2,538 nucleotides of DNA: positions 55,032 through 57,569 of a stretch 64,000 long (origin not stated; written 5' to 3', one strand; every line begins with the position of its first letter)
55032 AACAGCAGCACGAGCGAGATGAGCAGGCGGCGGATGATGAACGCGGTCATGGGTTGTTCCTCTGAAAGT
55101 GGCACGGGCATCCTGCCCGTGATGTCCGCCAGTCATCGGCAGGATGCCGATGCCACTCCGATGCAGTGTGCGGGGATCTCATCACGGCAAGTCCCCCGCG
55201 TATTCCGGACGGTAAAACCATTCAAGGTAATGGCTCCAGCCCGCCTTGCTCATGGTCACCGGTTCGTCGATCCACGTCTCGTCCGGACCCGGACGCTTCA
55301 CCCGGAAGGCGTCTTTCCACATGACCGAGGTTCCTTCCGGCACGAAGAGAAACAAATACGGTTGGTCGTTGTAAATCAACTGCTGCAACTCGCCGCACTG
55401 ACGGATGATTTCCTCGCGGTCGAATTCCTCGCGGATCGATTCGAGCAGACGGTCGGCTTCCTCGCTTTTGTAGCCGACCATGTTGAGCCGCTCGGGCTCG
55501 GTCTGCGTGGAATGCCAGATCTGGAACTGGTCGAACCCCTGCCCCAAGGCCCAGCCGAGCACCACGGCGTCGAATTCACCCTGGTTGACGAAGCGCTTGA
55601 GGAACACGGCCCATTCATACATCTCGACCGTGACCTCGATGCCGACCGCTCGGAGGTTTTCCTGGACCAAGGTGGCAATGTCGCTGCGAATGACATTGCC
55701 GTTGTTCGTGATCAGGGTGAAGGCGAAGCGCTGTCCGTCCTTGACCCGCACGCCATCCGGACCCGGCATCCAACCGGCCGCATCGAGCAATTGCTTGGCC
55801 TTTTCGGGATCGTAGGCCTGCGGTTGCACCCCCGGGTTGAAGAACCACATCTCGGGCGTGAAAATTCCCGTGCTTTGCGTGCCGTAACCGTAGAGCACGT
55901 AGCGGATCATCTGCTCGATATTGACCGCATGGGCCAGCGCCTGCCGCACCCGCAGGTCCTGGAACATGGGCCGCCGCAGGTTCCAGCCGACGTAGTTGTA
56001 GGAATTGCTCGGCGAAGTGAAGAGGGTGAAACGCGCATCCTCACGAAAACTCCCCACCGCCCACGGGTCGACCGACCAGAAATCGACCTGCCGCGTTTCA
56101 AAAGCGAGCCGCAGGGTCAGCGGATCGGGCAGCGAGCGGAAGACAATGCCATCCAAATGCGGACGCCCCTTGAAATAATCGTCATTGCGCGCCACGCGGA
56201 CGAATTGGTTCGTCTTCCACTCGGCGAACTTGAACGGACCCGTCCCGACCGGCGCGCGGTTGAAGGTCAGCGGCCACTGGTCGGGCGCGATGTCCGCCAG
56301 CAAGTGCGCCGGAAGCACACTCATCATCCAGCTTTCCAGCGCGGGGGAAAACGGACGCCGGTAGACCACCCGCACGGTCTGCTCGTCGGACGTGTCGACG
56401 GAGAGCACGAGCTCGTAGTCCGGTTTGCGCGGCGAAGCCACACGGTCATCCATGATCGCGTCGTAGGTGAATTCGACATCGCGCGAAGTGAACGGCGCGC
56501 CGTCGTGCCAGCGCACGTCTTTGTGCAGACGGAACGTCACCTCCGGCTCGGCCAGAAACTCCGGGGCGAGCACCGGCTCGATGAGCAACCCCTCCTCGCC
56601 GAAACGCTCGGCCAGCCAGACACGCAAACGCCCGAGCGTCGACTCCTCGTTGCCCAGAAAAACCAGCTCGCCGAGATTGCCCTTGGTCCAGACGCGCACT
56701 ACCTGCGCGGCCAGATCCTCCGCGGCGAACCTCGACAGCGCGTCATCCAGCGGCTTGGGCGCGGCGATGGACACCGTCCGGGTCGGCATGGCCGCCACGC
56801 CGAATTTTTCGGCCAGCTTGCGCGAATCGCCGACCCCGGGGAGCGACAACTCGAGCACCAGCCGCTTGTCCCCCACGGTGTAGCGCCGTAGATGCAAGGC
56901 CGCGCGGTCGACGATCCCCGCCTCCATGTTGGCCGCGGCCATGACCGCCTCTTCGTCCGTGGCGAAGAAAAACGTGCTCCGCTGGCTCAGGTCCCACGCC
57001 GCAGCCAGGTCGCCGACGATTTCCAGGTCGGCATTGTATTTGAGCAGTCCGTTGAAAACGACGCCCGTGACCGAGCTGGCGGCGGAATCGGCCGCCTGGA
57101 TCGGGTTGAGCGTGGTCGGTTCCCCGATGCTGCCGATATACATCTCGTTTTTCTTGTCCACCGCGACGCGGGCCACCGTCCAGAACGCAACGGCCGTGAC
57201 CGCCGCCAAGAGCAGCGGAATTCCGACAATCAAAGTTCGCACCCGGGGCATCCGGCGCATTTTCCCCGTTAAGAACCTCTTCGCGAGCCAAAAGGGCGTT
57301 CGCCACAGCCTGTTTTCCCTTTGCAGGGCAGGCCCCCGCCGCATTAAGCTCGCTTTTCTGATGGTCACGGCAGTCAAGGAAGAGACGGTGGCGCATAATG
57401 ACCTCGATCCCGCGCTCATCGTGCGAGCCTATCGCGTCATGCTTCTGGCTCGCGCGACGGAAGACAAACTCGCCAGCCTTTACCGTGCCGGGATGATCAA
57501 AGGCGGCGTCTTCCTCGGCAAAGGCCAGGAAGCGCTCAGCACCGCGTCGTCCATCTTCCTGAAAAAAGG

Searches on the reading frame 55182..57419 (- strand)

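Call 45: search_protein_families(library=pfam, proteins=[window:55182-57419:-], max_evalue=0.00001)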
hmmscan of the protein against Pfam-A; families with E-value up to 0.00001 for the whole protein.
window:55182-57419:- (745 aa): 1 family
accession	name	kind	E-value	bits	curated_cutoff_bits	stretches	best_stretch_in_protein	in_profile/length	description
PF00496.27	SBP_bac_5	-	4.5e-89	299.6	32.4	1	294-635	19-358/368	Bacterial extracellular solute-binding proteins, family 5 Middle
